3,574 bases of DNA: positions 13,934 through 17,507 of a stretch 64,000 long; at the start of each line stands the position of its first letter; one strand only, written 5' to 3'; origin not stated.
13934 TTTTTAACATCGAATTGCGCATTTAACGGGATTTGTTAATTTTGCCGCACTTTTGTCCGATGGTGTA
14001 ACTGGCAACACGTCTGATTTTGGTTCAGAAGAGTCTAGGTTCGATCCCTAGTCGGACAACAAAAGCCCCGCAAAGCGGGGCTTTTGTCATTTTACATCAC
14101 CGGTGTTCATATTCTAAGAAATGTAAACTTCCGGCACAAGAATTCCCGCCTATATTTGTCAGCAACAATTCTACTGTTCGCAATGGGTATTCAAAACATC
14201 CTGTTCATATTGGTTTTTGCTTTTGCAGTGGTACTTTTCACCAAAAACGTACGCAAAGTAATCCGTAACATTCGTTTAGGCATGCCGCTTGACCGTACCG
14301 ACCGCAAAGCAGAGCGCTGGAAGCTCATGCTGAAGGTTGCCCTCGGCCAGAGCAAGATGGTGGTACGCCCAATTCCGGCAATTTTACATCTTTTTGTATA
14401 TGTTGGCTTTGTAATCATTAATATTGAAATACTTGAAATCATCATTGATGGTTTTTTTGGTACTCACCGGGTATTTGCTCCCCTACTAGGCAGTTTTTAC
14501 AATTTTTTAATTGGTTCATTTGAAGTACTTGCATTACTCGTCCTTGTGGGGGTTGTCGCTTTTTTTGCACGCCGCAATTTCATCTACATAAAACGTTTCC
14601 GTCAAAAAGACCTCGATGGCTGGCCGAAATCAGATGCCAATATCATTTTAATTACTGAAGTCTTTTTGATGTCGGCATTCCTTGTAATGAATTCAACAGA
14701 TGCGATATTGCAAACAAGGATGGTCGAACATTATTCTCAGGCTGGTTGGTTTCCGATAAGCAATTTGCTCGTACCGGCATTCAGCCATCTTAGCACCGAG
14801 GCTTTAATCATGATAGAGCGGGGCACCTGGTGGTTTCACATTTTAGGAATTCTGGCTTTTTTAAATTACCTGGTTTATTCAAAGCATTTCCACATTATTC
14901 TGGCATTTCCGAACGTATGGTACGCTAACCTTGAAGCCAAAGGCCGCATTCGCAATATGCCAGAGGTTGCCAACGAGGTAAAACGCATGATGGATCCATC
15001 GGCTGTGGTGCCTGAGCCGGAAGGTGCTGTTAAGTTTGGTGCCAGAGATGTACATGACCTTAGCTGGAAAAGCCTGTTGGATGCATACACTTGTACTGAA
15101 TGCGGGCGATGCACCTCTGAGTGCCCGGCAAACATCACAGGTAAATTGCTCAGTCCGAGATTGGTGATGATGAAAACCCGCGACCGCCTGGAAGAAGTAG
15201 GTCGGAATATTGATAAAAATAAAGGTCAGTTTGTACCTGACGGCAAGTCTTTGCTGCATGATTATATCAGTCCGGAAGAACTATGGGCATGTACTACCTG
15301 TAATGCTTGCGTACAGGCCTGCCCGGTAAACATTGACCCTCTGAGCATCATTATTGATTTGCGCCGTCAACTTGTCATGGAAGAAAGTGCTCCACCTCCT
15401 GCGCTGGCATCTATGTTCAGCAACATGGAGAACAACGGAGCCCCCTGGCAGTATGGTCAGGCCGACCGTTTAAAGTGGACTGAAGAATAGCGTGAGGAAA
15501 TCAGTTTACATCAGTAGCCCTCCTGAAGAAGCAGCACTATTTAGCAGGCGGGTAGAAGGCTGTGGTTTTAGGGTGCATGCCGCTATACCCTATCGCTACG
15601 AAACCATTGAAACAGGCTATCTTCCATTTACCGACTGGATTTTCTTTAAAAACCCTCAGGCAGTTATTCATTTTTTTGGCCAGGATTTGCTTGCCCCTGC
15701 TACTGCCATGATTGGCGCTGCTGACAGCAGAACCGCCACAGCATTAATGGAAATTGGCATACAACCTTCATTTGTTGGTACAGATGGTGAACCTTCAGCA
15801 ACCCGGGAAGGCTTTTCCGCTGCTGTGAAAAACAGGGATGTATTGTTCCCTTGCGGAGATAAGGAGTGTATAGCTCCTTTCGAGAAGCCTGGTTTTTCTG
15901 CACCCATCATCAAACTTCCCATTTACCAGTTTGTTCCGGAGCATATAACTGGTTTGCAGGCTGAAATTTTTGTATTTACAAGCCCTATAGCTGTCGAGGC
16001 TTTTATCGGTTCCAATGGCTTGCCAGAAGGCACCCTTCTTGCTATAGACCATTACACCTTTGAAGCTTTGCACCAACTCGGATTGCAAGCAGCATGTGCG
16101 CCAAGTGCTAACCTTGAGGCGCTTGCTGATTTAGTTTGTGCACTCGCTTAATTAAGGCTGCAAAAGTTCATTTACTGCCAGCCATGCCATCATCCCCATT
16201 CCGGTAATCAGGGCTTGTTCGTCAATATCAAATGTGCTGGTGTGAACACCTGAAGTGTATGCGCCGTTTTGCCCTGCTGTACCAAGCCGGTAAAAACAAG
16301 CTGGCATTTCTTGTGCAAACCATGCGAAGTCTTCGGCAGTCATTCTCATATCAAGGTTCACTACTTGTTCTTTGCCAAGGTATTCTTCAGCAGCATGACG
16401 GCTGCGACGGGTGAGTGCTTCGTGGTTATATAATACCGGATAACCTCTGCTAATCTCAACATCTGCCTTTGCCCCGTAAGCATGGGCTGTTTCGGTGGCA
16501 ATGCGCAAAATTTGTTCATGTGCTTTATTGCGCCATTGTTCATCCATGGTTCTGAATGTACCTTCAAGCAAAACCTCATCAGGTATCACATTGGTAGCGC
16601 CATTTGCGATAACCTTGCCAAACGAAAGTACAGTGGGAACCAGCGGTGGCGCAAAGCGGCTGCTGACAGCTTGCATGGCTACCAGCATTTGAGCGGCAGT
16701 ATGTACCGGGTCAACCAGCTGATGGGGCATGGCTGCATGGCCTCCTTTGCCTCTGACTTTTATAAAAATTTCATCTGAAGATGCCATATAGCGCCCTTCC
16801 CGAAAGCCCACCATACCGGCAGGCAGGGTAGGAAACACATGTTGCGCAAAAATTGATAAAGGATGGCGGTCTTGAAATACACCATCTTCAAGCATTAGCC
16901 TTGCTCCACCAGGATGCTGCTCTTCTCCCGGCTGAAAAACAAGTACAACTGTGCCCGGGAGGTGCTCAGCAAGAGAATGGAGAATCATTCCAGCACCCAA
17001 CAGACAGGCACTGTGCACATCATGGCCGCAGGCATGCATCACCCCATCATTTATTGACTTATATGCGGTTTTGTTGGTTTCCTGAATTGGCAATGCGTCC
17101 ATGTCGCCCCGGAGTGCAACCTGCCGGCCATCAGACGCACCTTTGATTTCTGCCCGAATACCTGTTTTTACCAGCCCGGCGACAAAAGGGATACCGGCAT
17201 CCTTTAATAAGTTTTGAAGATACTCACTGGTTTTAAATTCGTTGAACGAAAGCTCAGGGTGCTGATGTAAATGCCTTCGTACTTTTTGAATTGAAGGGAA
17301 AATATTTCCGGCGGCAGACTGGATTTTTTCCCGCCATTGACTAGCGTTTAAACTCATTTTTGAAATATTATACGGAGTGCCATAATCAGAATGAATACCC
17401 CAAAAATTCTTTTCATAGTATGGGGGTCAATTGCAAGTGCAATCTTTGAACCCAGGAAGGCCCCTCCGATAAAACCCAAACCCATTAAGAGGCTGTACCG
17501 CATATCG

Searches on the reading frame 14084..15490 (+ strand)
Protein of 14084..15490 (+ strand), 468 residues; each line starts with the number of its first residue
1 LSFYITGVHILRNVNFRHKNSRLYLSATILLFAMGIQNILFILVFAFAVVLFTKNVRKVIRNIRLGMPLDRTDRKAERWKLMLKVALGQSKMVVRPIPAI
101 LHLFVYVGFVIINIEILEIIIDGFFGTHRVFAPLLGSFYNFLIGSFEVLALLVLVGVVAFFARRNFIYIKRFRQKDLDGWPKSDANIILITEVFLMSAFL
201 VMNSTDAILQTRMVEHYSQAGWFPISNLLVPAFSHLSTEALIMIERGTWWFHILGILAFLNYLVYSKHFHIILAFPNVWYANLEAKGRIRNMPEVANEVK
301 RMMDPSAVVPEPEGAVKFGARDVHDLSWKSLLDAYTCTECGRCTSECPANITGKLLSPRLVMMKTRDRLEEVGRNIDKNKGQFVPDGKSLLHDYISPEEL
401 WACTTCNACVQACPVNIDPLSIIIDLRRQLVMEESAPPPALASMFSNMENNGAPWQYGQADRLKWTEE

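Call 49: search_protein_families(library=pfam, proteins=[window:14084-15490:+], max_evalue=0.00001)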
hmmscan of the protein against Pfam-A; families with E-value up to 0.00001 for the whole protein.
window:14084-15490:+ (468 aa): 7 families
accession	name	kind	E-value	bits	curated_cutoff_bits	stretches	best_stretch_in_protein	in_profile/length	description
PF13187.11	Fer4_9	-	1.5e-11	44.6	27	1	337-416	2-50/52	4Fe-4S dicluster domain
PF13183.11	Fer4_8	-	1.7e-09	38.5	27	1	334-417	2-68/68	4Fe-4S dicluster domain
PF13237.11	Fer4_10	-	2.5e-09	37.4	25.5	1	332-414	4-53/53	4Fe-4S dicluster domain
PF12838.12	Fer4_7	-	4.7e-09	37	27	0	400-417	35-52/52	4Fe-4S dicluster domain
PF12797.12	Fer4_2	-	2.5e-08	33.8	24.5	0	328-349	1-22/22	4Fe-4S binding domain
PF13534.11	Fer4_17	-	2.6e-08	34.7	22.2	0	326-351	37-60/61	4Fe-4S dicluster domain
PF00037.32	Fer4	-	6.6e-06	26.2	21.1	0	333-350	4-21/24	4Fe-4S binding domain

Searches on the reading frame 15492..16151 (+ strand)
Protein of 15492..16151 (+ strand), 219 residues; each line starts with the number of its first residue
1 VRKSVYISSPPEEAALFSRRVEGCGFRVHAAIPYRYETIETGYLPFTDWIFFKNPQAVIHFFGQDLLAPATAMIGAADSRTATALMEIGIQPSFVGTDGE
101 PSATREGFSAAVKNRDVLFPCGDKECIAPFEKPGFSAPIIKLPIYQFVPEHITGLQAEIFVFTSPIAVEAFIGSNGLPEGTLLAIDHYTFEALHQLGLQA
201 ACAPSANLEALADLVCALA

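Call 49: search_protein_families(library=pfam, proteins=[window:15492-16151:+], max_evalue=0.00001)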
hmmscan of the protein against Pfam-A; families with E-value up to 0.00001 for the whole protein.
window:15492-16151:+ (219 aa): 1 family
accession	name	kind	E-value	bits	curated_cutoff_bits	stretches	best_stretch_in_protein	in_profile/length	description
PF02602.20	HEM4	-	8.7e-10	38.5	27.5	1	47-212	41-230/231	Uroporphyrinogen-III synthase HemD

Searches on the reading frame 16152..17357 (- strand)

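Call 49: search_protein_families(library=pfam, proteins=[window:16152-17357:-], max_evalue=0.00001)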
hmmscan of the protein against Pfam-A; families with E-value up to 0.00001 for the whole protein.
window:16152-17357:- (401 aa): 2 families
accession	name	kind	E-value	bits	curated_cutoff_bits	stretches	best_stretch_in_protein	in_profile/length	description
PF01546.33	Peptidase_M20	-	8.8e-40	137.2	24.6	1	81-391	1-201/206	Peptidase family M20/M25/M40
PF07687.19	M20_dimer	-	8e-10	39.1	21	1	199-293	11-105/107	Peptidase dimerisation domain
